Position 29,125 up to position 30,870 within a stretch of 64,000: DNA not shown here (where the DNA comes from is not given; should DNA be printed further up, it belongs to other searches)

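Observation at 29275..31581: Secreted beta-helix / PKD / SH3b surface protein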

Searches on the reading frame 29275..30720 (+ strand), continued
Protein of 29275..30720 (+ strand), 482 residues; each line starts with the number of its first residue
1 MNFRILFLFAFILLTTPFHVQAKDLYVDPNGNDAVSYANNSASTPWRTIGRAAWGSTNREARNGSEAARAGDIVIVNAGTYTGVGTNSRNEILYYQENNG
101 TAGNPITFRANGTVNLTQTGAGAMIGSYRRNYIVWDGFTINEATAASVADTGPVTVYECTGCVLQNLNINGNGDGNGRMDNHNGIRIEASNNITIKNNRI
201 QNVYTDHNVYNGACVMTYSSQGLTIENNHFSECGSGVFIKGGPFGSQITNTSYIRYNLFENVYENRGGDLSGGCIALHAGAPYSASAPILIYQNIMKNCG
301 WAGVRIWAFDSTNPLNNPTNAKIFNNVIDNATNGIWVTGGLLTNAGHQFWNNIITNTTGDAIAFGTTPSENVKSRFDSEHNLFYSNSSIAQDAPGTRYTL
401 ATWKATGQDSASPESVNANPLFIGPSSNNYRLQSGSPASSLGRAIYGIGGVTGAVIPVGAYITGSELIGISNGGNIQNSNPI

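Call 59: find_related_loci(query=A1, collection=genome_contigs, flank=6000)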
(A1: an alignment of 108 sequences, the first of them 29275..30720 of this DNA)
Query A1 (482 aa) in genome_contigs; peptide patterns used: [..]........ (x = any residue, [..] = any of these).
47 stretches matched a pattern; 24 encode a relative of the query (tblastn E <= 1e-3); 24 distinct loci.
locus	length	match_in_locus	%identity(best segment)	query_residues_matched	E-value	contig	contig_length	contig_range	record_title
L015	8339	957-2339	42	11-473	3e-93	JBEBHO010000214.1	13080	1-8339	MAG: Nitrospira sp. isolate ATF_24 NODE_2272_length_13080_cov_6.198367, whole genome shotgun sequence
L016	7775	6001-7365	43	12-469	1e-91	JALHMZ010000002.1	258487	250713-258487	MAG: Nitrospira sp. isolate Bin_49_2_2 c_000000000266, whole genome shotgun sequence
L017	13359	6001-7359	45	21-468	6e-91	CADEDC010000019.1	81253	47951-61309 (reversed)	MAG: uncultured Acidobacteria bacterium isolate Acidobacteria sp. RBC058 genome assembly, contig: MAG058_19, whole genom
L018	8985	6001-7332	38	25-470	3e-74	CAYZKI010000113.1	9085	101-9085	MAG TPA_asm: uncultured Bacteriovoracaceae bacterium isolate binchicken_co276_19 genome assembly, contig: NODE_6479_leng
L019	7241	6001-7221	39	1-423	2e-64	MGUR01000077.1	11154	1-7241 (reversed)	MAG: Elusimicrobia bacterium RIFCSPLOWO2_01_FULL_59_12 rifcsplowo2_01_scaffold_99901, whole genome shotgun sequence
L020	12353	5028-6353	37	15-474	1e-62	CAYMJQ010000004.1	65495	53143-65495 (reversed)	MAG TPA_asm: uncultured Candidatus Saccharibacteria bacterium isolate SRP329715_co2_189 genome assembly, contig: NODE_88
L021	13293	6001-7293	38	22-471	2e-60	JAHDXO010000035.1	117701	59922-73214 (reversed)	MAG: Pirellulaceae bacterium isolate PLA7 NODE_496_length_117701_cov_10.342188, whole genome shotgun sequence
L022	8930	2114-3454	36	8-470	9e-60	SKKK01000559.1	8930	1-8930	MAG: Planctomycetaceae bacterium isolate CSSed162cmA_153 CSSed16-2cmA-31267, whole genome shotgun sequence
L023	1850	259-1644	34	4-473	8e-61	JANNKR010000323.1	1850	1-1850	MAG: Betaproteobacteria bacterium isolate SOY_38_metabat_96_sub SOY_38_k141_3338899, whole genome shotgun sequence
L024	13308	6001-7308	39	16-469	5e-73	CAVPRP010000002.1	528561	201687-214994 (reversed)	MAG: uncultured Acidobacteriota bacterium isolate MFD00392.bin.2.132 genome assembly, contig: contig_12912, whole genome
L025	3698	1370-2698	36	23-474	2e-58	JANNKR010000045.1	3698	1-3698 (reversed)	MAG: Betaproteobacteria bacterium isolate SOY_38_metabat_96_sub SOY_38_k141_2858856, whole genome shotgun sequence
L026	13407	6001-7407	36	2-471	2e-72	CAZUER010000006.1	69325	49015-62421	MAG TPA_asm: uncultured Desulfohalobiaceae bacterium isolate SRP141376_co2_327 genome assembly, contig: NODE_1008_length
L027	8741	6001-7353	35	4-470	1e-55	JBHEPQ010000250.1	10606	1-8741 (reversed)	MAG: Chromatocurvus sp. isolate S6_bin.88.orig S6_k141_332692, whole genome shotgun sequence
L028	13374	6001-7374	32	21-469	9e-55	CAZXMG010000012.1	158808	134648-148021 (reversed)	MAG TPA_asm: uncultured Polyangiaceae bacterium isolate SRP287051_co1_88 genome assembly, contig: NODE_202_length_158808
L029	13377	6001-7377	37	3-481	7e-69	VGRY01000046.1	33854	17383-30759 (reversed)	MAG: Deltaproteobacteria bacterium isolate K_DeepCast_100m_mx_276 K_DeepCast_100m_mx_276_Ga0194127_10001522, whole genom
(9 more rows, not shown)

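Call 76: fold_search(model_id=the predicted structure, library=pdb)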
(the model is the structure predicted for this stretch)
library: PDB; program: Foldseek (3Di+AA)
matches with E <= 10: 366; with E <= 0.001: 50
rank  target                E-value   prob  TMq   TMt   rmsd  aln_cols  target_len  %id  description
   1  1ru4                  5.4e-08  1.00  0.58  0.68   5.7       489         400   14  Crystal structure of pectate lyase Pel9A (released 2004-04-13)
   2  7v6m_A                1.6e-07  1.00  0.44  0.39  11.5       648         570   13  Crystal structure of lacto-N-biosidase TnX from Tynzenella nexilis, lacto-N-biose complex (released 2022-02-09)
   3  3vst_A                2.5e-07  1.00  0.45  0.35   7.3       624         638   10  The complex structure of XylC with Tris (released 2013-02-27)
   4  5olr_A                5.6e-07  1.00  0.46  0.52   7.6       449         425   12  Rhamnogalacturonan lyase (released 2017-11-29)
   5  8bwk_D                8.5e-07  1.00  0.41  0.29   9.8       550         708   14  Metagenomic derived PL6 alginate lyase (released 2023-12-20)
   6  5gqc_A                9.3e-07  1.00  0.41  0.35  11.7       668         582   12  Crystal structure of lacto-N-biosidase LnbX from Bifidobacterium longum subsp. longum, ligand-free form (released 2017-04-19)
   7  7v6i_A                9.8e-07  1.00  0.45  0.38   9.8       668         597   14  Crystal structure of lacto-N-biosidase BsaX from Bifidobacterium saguini, lacto-N-biose complex (released 2022-02-09)
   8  5gqc_D                1.5e-06  1.00  0.49  0.42   8.1       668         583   12  Crystal structure of lacto-N-biosidase LnbX from Bifidobacterium longum subsp. longum, ligand-free form (released 2017-04-19)
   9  5olr_C                1.6e-06  1.00  0.46  0.51   7.3       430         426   13  Rhamnogalacturonan lyase (released 2017-11-29)
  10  7o79                  1.6e-06  1.00  0.43  0.47  11.9       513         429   15  Structure of the PL6 family polysaccharide lyase Pedsa3628 from Pseudopedobacter saltans (released 2021-07-28)
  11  5olq_C                1.9e-06  1.00  0.43  0.48   8.6       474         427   13  Rhamnogalacturonan lyase (released 2017-11-29)
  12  5olq_A                2.5e-06  1.00  0.45  0.50   7.5       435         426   14  Rhamnogalacturonan lyase (released 2017-11-29)
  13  8bwk_B                3.1e-06  1.00  0.30  0.22  12.2       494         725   13  Metagenomic derived PL6 alginate lyase (released 2023-12-20)
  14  8bwk_A                3.9e-06  1.00  0.35  0.25  10.5       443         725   13  Metagenomic derived PL6 alginate lyase (released 2023-12-20)
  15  7o7a_A                4.3e-06  1.00  0.46  0.53   8.2       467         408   12  Structure of the PL6 family alginate lyase Pedsa0632 from Pseudopedobacter saltans (released 2021-07-28)
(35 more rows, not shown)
